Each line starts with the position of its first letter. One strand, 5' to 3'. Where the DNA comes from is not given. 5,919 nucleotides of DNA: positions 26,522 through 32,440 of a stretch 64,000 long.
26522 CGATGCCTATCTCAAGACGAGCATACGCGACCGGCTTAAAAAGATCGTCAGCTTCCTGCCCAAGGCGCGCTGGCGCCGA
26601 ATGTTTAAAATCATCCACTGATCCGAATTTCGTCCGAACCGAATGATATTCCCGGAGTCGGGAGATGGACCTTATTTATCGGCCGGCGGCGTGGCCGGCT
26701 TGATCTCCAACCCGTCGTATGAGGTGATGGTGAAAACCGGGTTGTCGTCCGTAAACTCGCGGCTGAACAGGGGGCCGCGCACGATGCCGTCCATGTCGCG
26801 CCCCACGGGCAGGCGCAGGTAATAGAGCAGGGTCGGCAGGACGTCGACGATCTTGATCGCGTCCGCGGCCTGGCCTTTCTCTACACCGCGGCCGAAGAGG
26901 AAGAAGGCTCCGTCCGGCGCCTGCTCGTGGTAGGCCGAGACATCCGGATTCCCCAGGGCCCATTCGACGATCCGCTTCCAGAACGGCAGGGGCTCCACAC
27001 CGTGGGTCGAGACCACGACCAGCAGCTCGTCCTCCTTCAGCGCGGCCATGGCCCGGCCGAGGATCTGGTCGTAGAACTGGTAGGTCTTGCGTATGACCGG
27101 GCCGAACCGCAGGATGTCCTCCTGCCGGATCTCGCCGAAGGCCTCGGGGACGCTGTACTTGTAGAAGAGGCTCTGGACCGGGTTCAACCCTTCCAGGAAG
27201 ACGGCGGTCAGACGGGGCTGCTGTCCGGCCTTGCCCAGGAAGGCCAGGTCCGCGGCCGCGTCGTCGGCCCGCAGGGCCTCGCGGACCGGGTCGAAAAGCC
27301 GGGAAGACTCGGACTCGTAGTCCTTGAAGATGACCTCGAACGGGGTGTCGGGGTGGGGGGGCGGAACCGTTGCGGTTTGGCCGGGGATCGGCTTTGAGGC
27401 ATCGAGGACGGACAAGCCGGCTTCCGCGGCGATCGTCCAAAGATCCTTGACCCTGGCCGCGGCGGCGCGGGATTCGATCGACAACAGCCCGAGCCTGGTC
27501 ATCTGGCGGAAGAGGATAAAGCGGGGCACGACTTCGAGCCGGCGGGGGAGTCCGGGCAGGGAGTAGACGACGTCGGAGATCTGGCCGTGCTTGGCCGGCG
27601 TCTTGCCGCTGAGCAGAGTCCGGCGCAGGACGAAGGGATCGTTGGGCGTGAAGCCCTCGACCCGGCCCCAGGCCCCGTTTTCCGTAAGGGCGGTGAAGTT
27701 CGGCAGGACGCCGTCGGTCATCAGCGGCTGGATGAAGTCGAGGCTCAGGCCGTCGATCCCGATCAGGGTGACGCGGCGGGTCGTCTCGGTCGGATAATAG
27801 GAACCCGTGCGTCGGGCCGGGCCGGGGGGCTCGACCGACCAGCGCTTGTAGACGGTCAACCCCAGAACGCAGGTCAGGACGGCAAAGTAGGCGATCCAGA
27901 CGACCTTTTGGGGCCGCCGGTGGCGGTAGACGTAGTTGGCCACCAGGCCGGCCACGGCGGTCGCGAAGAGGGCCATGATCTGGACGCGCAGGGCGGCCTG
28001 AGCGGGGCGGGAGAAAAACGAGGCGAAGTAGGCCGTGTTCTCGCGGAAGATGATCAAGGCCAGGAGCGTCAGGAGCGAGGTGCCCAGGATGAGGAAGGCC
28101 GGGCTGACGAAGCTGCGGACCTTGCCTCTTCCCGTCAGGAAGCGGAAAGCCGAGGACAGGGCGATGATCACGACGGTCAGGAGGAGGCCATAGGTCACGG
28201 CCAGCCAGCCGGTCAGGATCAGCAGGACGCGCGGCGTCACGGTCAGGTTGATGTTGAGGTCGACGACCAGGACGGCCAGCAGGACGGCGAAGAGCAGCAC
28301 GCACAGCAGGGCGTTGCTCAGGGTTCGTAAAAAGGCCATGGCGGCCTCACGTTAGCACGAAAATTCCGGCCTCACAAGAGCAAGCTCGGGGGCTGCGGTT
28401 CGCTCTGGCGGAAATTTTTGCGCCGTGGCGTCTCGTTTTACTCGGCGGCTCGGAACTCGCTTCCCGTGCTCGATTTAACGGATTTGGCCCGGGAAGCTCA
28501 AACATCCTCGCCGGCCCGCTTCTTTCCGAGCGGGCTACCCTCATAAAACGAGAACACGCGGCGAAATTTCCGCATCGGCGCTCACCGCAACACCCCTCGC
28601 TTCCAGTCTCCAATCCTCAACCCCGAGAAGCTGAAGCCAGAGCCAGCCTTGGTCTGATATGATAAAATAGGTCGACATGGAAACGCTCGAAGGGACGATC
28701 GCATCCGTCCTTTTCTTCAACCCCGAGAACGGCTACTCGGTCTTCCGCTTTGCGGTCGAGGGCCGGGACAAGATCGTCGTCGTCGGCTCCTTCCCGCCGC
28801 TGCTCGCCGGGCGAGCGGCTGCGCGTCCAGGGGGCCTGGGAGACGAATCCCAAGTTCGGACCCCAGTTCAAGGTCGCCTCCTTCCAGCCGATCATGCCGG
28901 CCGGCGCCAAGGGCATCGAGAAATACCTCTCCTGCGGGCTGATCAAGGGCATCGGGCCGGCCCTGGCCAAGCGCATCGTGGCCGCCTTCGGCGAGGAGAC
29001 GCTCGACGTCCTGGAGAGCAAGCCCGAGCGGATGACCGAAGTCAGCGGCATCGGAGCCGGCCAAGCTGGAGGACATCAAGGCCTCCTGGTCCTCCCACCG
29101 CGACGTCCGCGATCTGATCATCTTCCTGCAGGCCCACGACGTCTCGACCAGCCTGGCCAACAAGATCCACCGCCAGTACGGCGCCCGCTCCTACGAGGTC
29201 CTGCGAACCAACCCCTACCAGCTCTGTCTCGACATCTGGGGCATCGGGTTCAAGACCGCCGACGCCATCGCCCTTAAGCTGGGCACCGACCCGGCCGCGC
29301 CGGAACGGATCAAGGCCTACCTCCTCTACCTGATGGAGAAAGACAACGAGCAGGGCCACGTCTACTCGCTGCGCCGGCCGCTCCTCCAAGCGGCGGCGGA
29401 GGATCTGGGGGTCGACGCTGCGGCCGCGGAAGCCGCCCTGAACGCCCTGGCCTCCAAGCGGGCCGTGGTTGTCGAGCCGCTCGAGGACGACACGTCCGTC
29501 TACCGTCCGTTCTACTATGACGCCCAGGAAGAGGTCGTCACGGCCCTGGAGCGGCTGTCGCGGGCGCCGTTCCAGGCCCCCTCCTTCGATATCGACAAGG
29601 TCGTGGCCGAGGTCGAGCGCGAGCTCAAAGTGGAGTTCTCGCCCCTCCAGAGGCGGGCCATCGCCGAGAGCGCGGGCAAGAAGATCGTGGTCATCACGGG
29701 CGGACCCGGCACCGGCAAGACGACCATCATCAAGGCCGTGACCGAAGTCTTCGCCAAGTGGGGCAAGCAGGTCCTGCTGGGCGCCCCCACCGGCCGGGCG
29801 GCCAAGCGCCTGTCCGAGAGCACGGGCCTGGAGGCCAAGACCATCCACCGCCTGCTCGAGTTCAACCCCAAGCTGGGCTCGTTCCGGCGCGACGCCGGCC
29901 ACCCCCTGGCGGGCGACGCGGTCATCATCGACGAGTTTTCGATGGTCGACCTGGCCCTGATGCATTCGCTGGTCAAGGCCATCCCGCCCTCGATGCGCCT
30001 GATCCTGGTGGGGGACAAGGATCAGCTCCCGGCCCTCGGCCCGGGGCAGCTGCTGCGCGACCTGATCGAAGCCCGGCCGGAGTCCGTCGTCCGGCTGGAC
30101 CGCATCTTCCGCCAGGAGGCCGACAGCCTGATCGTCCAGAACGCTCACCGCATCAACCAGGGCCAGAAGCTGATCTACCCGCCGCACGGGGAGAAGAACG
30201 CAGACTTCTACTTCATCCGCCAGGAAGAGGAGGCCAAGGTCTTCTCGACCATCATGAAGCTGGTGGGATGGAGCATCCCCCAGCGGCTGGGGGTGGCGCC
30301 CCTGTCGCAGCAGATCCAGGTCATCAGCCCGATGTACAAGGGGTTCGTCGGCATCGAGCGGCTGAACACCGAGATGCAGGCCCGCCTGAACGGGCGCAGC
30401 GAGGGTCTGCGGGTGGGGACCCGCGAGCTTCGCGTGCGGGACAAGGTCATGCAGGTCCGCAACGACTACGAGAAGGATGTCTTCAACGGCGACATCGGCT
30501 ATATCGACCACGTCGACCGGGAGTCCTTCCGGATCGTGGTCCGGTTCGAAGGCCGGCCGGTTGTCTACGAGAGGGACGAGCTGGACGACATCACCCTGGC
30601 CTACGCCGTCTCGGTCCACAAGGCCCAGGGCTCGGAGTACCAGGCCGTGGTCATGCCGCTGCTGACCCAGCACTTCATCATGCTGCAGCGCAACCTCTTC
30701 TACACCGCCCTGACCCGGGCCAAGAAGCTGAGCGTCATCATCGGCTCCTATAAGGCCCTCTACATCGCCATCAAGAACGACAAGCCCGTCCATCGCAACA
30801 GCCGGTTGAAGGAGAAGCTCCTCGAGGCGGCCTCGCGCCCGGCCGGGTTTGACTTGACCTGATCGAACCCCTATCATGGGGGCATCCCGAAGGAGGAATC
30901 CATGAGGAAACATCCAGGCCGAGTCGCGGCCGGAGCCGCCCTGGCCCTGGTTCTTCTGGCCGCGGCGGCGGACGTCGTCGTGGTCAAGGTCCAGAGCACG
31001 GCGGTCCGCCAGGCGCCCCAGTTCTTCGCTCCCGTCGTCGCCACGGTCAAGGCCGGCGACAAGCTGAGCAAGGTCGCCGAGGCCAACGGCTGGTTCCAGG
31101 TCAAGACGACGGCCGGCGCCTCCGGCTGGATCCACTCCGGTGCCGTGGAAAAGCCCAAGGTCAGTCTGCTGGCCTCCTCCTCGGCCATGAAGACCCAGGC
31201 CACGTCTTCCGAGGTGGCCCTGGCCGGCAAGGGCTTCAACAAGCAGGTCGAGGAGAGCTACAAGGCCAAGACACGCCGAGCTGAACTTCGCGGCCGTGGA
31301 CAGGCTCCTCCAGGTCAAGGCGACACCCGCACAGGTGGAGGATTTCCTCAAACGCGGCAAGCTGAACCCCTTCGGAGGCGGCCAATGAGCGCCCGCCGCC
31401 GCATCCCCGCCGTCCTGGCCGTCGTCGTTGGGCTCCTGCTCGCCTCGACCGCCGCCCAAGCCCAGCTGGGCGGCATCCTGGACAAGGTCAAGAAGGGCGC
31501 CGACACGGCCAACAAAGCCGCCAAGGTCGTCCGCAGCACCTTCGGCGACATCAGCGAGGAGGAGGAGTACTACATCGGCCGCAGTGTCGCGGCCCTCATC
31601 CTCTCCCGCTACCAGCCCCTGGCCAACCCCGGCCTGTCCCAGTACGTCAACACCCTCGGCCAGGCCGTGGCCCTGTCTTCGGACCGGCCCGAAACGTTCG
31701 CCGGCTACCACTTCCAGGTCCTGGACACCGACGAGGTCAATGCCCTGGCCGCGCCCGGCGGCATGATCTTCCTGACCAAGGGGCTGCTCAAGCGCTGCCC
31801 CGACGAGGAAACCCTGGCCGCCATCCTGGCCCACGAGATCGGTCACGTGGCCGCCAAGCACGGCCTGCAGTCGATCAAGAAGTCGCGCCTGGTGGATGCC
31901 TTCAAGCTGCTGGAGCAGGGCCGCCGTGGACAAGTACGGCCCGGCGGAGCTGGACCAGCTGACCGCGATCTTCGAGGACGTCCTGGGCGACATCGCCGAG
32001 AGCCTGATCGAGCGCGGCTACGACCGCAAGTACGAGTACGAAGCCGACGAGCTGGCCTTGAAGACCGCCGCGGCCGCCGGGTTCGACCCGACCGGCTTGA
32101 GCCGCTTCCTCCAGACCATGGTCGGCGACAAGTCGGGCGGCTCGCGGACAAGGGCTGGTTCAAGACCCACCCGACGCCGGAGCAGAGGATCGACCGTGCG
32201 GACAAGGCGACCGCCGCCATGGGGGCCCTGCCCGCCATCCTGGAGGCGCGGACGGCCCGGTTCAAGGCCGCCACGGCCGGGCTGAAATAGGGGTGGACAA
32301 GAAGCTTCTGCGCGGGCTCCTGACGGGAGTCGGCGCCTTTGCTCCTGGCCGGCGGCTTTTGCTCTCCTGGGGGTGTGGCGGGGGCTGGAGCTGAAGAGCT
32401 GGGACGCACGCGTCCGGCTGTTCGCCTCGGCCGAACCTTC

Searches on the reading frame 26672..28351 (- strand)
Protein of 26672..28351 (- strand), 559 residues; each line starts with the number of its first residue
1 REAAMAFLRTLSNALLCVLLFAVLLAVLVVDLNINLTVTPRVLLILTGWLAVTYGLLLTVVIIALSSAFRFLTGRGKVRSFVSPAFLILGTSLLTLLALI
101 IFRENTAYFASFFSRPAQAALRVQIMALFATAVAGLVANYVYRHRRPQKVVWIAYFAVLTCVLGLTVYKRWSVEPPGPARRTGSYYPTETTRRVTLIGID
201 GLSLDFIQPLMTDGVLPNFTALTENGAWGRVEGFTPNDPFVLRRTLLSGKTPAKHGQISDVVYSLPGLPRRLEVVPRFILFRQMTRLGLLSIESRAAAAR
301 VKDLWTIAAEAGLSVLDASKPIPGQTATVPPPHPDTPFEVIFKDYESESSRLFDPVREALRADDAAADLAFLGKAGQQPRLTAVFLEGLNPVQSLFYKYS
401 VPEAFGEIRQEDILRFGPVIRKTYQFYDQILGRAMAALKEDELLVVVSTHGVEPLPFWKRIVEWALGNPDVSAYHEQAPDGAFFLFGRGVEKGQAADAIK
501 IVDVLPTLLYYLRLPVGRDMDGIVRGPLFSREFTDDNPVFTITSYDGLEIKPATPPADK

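Call 59: search_protein_families(library=pfam, max_evalue=0.00001, proteins=[window:26672-28351:-])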
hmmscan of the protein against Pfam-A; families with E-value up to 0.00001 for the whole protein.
window:26672-28351:- (559 aa): 1 family
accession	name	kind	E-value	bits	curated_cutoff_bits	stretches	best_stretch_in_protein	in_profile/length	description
PF01663.27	Phosphodiest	-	1.9e-18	67.7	23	1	195-464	2-232/342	Type I phosphodiesterase / nucleotide pyrophosphatase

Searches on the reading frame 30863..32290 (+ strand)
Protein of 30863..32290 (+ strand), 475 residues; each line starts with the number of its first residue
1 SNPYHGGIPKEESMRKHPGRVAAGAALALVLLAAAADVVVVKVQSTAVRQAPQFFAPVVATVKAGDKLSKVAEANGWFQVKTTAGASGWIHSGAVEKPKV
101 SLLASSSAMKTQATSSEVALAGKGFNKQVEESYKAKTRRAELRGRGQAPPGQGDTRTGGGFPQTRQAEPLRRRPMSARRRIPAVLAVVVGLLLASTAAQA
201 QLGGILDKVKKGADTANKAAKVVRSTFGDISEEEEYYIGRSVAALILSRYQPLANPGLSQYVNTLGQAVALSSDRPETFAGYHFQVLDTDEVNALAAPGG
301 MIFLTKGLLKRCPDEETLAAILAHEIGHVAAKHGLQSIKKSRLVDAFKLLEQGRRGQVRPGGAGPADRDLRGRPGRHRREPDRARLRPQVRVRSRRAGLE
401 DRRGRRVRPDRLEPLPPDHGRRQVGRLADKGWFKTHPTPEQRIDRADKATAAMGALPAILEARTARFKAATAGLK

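Call 59: search_protein_families(library=pfam, max_evalue=0.00001, proteins=[window:30863-32290:+])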
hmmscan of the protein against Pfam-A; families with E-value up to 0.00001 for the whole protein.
window:30863-32290:+ (475 aa): 3 families
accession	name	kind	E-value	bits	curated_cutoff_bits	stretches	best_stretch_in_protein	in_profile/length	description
PF01435.24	Peptidase_M48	-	1.1e-18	68.2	20.3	1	260-348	5-95/186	Peptidase family M48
PF08239.17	SH3_3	-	3.9e-10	40.2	27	1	46-95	3-53/54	Bacterial SH3 domain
PF06347.19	SH3_4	-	2e-07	31.1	24.1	1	45-95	4-54/56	Bacterial SH3 domain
